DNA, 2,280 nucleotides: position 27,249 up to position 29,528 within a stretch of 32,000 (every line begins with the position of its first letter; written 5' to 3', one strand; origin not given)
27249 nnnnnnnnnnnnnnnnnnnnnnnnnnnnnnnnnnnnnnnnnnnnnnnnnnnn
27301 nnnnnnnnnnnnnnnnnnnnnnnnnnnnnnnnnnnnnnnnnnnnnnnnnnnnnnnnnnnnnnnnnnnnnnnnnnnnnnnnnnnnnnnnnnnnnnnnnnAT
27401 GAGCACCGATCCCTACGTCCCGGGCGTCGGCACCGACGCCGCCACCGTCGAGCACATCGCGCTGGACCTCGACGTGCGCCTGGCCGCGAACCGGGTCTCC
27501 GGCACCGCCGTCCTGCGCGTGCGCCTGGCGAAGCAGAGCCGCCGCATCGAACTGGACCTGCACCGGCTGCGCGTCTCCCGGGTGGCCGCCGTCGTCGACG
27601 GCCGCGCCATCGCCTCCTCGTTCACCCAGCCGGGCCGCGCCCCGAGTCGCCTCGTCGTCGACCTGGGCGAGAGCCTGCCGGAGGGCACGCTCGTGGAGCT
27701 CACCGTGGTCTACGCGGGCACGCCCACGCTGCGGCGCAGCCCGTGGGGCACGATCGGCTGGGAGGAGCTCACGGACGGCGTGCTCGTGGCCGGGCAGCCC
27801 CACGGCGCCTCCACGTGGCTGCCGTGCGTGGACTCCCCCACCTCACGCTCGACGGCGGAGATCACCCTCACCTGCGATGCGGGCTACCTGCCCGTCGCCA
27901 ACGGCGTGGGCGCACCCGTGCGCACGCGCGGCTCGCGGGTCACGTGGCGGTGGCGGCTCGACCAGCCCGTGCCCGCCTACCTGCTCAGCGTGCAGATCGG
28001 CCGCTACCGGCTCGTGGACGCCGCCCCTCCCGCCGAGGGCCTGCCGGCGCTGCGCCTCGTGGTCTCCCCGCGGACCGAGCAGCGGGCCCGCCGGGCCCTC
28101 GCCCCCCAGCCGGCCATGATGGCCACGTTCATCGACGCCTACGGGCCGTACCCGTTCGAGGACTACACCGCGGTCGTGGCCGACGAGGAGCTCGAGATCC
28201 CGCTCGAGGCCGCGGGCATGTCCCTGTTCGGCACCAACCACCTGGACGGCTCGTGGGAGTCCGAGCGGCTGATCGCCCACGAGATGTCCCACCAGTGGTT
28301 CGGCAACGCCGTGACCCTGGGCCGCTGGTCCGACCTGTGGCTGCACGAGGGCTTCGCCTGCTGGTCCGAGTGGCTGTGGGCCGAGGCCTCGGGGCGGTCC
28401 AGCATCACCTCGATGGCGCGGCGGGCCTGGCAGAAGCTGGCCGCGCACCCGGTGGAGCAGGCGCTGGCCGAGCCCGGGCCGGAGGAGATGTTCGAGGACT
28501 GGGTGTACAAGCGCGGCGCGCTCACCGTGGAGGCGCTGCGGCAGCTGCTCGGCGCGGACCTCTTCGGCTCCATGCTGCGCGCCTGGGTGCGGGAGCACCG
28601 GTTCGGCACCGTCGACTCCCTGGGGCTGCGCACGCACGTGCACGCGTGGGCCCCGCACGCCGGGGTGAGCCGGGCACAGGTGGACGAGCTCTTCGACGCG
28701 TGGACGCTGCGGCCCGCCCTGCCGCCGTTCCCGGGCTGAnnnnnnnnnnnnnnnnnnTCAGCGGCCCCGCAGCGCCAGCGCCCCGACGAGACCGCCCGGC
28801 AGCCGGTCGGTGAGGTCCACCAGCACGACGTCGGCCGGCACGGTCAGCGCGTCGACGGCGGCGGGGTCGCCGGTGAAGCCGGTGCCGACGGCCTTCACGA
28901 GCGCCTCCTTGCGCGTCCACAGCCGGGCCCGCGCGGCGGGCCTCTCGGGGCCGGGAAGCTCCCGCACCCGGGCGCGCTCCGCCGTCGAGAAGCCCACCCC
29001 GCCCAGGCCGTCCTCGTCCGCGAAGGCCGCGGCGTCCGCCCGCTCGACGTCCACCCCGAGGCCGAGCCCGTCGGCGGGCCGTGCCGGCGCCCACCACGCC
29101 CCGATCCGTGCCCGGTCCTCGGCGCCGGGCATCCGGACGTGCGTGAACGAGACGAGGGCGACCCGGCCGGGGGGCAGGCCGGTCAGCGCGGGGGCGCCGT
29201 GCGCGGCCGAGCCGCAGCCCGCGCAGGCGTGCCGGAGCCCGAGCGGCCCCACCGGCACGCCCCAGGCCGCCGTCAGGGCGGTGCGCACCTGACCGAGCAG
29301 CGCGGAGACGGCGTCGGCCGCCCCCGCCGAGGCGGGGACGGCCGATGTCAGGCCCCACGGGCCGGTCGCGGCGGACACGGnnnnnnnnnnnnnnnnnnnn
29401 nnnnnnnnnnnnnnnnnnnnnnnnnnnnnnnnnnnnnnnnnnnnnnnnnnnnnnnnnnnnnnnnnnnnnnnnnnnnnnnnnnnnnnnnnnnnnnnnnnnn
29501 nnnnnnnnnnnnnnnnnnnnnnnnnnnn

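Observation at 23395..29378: Pls-type homopoly(amino acid) synthetase with a coupled M1 peptidase and a convergent Sfp-type PPTase: candidate cationic-polymer system in Micrococcus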

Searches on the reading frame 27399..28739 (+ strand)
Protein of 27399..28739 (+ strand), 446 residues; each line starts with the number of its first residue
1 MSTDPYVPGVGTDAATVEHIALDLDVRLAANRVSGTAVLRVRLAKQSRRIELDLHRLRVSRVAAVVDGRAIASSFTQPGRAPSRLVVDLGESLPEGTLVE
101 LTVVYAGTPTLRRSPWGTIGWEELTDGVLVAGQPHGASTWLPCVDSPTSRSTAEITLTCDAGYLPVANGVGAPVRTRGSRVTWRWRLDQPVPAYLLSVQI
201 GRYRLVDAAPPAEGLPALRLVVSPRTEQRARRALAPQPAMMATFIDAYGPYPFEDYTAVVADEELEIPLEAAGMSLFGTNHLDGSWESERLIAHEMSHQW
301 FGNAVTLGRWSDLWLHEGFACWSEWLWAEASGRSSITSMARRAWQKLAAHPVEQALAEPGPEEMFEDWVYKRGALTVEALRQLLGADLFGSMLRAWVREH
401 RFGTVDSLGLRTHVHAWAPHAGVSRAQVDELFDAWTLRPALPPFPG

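Call 6: search_protein_families(library=ncbifam, proteins=[window:27399-28739:+])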
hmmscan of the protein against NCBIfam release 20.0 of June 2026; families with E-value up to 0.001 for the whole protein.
window:27399-28739:+ (446 aa): 3 families
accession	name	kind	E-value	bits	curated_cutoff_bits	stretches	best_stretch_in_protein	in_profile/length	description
TIGR02411.1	leuko_A4_hydro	equivalog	8e-20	71.1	761.7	1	14-443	10-446/600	leukotriene-A(4) hydrolase/aminopeptidase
TIGR02412.1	pepN_strep_liv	equivalog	4.2e-19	68.4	591.2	1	143-404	135-413/832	aminopeptidase N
TIGR02414.1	pepN_proteo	equivalog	1.3e-06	27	718.2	1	287-400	283-405/868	aminopeptidase N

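Call 7: search_protein_families(library=pfam, proteins=[window:27399-28739:+])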
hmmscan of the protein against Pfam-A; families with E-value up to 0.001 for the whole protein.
window:27399-28739:+ (446 aa): 2 families
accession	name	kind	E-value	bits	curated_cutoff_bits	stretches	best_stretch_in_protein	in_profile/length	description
PF01433.26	Peptidase_M1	-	3.5e-26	92.6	27.7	1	250-435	20-218/218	Peptidase family M1 domain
PF17900.6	Peptidase_M1_N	-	4.6e-11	43.6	25.8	1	18-195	3-186/186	Peptidase M1 N-terminal domain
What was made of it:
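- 27399..28739 (+): PldII-type two-domain M1 zinc peptidase, 446 aa. ATGA overlap with the pls stop. HEMSH-X18-E at residues 294-317. No signal peptide. Pfam M1_N and M1 (call 7).
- On PldII-type epsilon-PL-degrading M1 peptidase: Peptidase_M1_N at 43.6 bits and Peptidase_M1 at 92.6 bits (call 7).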

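Call 37: list_cluster_members(proteins=[P0001, window:27399-28739:+])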
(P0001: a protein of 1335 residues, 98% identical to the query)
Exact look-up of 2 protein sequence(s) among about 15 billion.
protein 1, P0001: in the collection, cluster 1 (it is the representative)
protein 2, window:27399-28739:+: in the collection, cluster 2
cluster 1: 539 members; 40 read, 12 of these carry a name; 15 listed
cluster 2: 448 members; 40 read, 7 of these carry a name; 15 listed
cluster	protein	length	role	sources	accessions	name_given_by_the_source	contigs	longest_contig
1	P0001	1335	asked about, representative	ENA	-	-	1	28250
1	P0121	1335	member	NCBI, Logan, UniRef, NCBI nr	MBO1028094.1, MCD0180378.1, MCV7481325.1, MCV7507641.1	amino acid adenylation domain-containing protein [Micrococcus luteus] | Pls/PosA family non-ribosomal peptide synthetase n=1 Tax=Micrococcus TaxID=1269 ... | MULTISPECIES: Pls/PosA family non-ribosomal peptide synthetase [Micrococcus]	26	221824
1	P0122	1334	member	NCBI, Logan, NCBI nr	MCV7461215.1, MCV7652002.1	amino acid adenylation domain-containing protein [Micrococcus luteus]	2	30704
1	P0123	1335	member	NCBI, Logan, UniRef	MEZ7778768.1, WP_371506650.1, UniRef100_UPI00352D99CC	Pls/PosA family non-ribosomal peptide synthetase [Micrococcus luteus] | Pls/PosA family non-ribosomal peptide synthetase n=1 Tax=Micrococcus luteus TaxID=1270 ...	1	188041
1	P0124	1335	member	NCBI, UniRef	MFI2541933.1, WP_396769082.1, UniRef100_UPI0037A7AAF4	Pls/PosA family non-ribosomal peptide synthetase [Micrococcus luteus] | Pls/PosA family non-ribosomal peptide synthetase n=1 Tax=Micrococcus luteus TaxID=1270 ...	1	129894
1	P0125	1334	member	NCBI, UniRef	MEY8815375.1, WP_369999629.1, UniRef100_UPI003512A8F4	Pls/PosA family non-ribosomal peptide synthetase [Micrococcus luteus] | Pls/PosA family non-ribosomal peptide synthetase n=1 Tax=Micrococcus luteus TaxID=1270 ...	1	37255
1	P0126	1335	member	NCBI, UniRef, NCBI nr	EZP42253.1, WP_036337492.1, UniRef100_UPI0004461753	Pls/PosA family non-ribosomal peptide synthetase [Micrococcus luteus] | Pls/PosA family non-ribosomal peptide synthetase n=1 Tax=Micrococcus luteus TaxID=1270 ...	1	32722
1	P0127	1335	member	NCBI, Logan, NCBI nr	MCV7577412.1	amino acid adenylation domain-containing protein [Micrococcus luteus]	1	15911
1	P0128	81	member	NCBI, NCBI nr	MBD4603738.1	AMP-binding protein, partial [Xanthomonas citri pv. citri] | AMP-binding protein [Xanthomonas citri pv. citri]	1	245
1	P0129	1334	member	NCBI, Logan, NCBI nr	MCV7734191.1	amino acid adenylation domain-containing protein [Micrococcus luteus]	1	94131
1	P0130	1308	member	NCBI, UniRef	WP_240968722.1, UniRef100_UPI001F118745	Pls/PosA family non-ribosomal peptide synthetase, partial [Micrococcus luteus] | Pls/PosA family non-ribosomal peptide synthetase n=1 Tax=Micrococcus luteus TaxID=1270 ...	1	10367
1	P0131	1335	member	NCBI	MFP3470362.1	Pls/PosA family non-ribosomal peptide synthetase [Micrococcus sp. SIMBA_144]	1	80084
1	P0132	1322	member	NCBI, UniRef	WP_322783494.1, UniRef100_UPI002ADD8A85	Pls/PosA family non-ribosomal peptide synthetase, partial [Micrococcus yunnanensis] | Pls/PosA family non-ribosomal peptide synthetase n=1 Tax=Micrococcus yunnanensis ...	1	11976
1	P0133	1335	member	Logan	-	-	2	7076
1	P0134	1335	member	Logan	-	-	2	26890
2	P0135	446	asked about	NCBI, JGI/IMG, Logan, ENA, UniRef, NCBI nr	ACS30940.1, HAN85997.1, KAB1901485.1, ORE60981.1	aminopeptidase [Micrococcus luteus] | aminopeptidase N | Aminopeptidase N n=1 Tax=Micrococcus luteus (strain ATCC 4698 / DSM 20030 / JCM 1464 / ...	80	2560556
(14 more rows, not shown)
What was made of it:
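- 27399..28739 (+): Protein 100% identical to M. luteus ACS30940.1 (call 37).
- The gene is intact across a 539-member M. luteus cluster (call 37).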

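Call 47: search_solved_structures(query=window:27399-28739:+, max_evalue=0.00001, show_alignments=2)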
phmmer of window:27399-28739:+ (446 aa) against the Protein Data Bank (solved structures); distinct sequences matched with E-value up to 0.00001: 92 (the best 60 are shown).
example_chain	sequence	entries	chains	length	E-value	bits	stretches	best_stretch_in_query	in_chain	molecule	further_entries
6a8z_A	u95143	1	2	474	3.5e-38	134.9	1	4-445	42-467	Zinc metalloprotease, putative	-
6iff_A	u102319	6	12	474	2.6e-37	132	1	4-445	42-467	Zinc metalloprotease | Zinc metalloprotease, putative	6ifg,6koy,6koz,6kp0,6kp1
9uep_C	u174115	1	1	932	5e-19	71.8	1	137-442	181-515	Aminopeptidase N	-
8jkt_A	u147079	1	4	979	5.5e-19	71.6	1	137-442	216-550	Aminopeptidase N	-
9daz_A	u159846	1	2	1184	8.2e-19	71.1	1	137-442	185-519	Aminopeptidase N,Immunoglobulin gamma-1 heavy chain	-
6t6r_A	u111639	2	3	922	1.5e-18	70.2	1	28-442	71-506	Endoplasmic reticulum aminopeptidase 1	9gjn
6q4r_A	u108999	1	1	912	1.8e-18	70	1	32-442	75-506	Endoplasmic reticulum aminopeptidase 1,Endoplasmic reticulum aminopeptidase 1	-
9gjs_A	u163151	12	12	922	1.9e-18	69.9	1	28-442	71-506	Endoplasmic reticulum aminopeptidase 1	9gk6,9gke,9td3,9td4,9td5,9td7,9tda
7z28_A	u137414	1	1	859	2e-18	69.8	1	32-442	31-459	Endoplasmic reticulum aminopeptidase 1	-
6m8p_A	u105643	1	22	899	2.1e-18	69.8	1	32-442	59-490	Endoplasmic reticulum aminopeptidase 1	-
7v9n_A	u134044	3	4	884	6.8e-18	68.1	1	137-405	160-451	Alanine aminopeptidase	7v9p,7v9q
7v9o_A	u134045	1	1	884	6.8e-18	68.1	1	137-405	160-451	Alanine aminopeptidase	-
3mdj_A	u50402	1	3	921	8.2e-18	67.8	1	32-412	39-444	Endoplasmic reticulum aminopeptidase 1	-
6mgq_A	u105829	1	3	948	8.7e-18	67.7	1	32-412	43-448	Endoplasmic reticulum aminopeptidase 1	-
6ryf_A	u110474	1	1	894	1.2e-17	67.2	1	32-412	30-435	Endoplasmic reticulum aminopeptidase 1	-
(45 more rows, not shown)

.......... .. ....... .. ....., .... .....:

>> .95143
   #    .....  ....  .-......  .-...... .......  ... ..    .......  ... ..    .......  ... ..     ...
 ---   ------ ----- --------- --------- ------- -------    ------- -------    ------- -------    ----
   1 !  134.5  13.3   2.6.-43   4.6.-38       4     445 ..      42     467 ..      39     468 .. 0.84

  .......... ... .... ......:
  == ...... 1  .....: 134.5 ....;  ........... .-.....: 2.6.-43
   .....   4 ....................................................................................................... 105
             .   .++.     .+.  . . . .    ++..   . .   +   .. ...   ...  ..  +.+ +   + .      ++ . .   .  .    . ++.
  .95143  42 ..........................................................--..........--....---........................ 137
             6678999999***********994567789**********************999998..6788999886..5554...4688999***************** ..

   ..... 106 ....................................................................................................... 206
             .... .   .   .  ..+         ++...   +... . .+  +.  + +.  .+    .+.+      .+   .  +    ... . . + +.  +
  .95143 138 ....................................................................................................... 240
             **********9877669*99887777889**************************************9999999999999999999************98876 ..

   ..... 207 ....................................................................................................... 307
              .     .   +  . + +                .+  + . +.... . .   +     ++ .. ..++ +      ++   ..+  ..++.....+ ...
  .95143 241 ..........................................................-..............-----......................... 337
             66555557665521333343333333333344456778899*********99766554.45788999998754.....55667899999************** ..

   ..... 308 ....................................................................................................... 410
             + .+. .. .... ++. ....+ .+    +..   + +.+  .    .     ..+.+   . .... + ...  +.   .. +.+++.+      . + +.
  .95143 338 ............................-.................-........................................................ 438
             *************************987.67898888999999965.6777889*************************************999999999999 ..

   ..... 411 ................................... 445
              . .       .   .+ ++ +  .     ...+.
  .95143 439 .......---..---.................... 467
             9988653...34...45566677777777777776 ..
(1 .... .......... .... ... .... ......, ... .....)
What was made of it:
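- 27399..28739 (+): Best PDB match is 6a8z, a 474-aa 'zinc metalloprotease', at E 3.5e-38 (call 47).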

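Call 72: find_encoding_contigs(protein=window:27399-28739:+, flank=3000, max_places=4)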
Protein window:27399-28739:+ (446 aa): 24 contigs read that carry it; 4 places shown.
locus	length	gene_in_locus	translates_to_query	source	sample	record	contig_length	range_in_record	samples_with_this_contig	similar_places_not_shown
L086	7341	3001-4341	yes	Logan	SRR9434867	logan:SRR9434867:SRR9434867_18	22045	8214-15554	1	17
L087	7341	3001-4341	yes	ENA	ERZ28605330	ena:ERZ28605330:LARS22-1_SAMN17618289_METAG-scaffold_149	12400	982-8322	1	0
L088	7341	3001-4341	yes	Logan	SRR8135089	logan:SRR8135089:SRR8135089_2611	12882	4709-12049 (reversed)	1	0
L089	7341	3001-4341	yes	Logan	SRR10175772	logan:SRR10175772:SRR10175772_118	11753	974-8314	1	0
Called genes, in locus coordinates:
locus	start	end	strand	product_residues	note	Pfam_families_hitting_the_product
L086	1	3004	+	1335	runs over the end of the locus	PF00501:AMP-binding, PF00550:PP-binding, PF00132:Hexapep (weak), PF14602:Hexapep_2 (faint)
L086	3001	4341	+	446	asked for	PF17900:Peptidase_M1_N, PF01433:Peptidase_M1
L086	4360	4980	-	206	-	PF01648:ACPS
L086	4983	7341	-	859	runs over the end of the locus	PF03483:B3_4, PF03484:B5, PF17759:tRNA_synthFbeta, PF03147:FDX-ACB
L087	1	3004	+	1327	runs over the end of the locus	?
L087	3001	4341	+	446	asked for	PF17900:Peptidase_M1_N, PF01433:Peptidase_M1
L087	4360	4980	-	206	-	PF01648:ACPS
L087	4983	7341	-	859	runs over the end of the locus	PF03483:B3_4, PF03484:B5, PF17759:tRNA_synthFbeta, PF03147:FDX-ACB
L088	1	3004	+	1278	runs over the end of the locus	?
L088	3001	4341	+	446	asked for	PF17900:Peptidase_M1_N, PF01433:Peptidase_M1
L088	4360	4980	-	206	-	PF01648:ACPS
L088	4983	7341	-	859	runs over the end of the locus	PF03483:B3_4, PF03484:B5, PF17759:tRNA_synthFbeta, PF03147:FDX-ACB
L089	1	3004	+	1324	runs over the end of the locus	?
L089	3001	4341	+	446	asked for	PF17900:Peptidase_M1_N, PF01433:Peptidase_M1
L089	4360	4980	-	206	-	PF01648:ACPS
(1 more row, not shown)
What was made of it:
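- Checked: Public gene callers give the same three genes on many M. luteus contigs (call 72).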

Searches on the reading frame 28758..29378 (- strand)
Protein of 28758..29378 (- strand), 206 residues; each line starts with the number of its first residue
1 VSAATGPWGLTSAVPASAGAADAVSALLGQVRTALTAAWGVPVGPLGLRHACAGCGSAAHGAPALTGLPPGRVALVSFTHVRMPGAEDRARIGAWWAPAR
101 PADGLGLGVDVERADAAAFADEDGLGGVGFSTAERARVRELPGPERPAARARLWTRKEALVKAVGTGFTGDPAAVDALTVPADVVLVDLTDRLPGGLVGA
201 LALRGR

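Call 6: search_protein_families(library=ncbifam, proteins=[window:28758-29378:-])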
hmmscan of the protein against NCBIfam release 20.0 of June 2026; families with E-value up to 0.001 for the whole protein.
window:28758-29378:- (206 aa): 2 families
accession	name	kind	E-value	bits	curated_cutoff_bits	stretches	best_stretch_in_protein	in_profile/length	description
TIGR00556.1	pantethn_trn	domain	0.00066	19.8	45.35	1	106-178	4-78/128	phosphopantetheine--protein transferase domain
NF042922.1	4PPT_HetI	equivalog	0.00088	18.6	370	0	107-169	124-184/235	4'-phosphopantetheinyl transferase HetI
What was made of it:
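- On Sfp-type 4'-phosphopantetheinyl transferase: The NCBIfam models (HetI, TIGR00556) are hit only below their cutoffs (call 6).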

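Call 7: search_protein_families(library=pfam, proteins=[window:28758-29378:-])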
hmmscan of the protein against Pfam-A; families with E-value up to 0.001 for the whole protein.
window:28758-29378:- (206 aa): 1 family
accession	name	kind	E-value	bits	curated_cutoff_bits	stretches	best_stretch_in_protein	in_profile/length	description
PF01648.25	ACPS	-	1.5e-12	48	25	1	106-180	1-79/111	4'-phosphopantetheinyl transferase superfamily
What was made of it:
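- On Sfp-type 4'-phosphopantetheinyl transferase: PF01648 at 48 bits against a cutoff of 25, residues 106-180 of 206 (call 7).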

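Call 53: find_homologous_proteins(query=window:28758-29378:-, max_evalue=0.00001)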
Query window:28758-29378:- (206 aa): 28 proteins with E <= 0.00001 among 8000 candidates.
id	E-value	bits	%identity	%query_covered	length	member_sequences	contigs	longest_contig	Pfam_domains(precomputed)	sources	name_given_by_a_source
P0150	1.6e-122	425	100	100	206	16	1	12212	PF01648.26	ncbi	-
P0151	3.4e-119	414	97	100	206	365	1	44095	PF01648.26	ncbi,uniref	ncbi:4'-phosphopantetheinyl transferase family protein [Micrococcus luteus]|uniref:4'-phosphopanteth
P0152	5.4e-117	407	96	100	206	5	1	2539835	PF01648.26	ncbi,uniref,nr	ncbi:4-phosphopantetheinyl transferase family protein [Micrococcus luteus]|uniref:4'-phosphopantethe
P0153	6.3e-70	253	71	97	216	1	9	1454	PF01648.26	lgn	-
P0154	9.4e-56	207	57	98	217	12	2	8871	PF01648.26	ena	-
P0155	2.7e-55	206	56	100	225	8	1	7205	PF01648.26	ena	-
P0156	7.9e-54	201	59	86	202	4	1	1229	PF01648.26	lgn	-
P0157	5.4e-47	179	57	81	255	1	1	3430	PF01648.26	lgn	-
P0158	3.2e-45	173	55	99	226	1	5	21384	PF01648.26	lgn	-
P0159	5.4e-45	172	96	46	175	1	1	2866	PF01648.26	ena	-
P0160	1.2e-44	171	56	87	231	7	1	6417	PF01648.26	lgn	-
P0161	1.4e-41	161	52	90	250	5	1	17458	PF01648.26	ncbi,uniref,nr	ncbi:4'-phosphopantetheinyl transferase superfamily protein [Micrococcus sp.]|uniref:4'-phosphopante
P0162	1.9e-40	157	62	70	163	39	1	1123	PF01648.26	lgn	-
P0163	3.2e-40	156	52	97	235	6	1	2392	PF01648.26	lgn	-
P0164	2.0e-35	141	48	87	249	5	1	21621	PF01648.26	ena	-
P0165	5.4e-35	139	48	86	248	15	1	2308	PF01648.26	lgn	-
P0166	1.5e-29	122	48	81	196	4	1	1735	PF01648.26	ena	-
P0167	6.1e-20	90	50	65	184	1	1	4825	PF01648.26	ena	-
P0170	5.4e-17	81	63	35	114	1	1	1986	PF01648.26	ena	-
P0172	3.3e-11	62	49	50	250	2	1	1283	PF01648.26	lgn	-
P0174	6.8e-9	54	48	61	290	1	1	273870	PF01648.26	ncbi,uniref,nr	ncbi:4'-phosphopantetheinyl transferase superfamily protein [Arthrobacter sp. B0490]|uniref:4'-phosp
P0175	1.4e-7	50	38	75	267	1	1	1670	PF01648.26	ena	-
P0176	4.7e-7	48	39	74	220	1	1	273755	PF01648.26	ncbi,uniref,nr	ncbi:4'-phosphopantetheinyl transferase family protein [Sinomonas susongensis]|uniref:4'-phosphopant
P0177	2.4e-6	46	38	75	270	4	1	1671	PF01648.26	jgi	jgi:4'-phosphopantetheinyl transferase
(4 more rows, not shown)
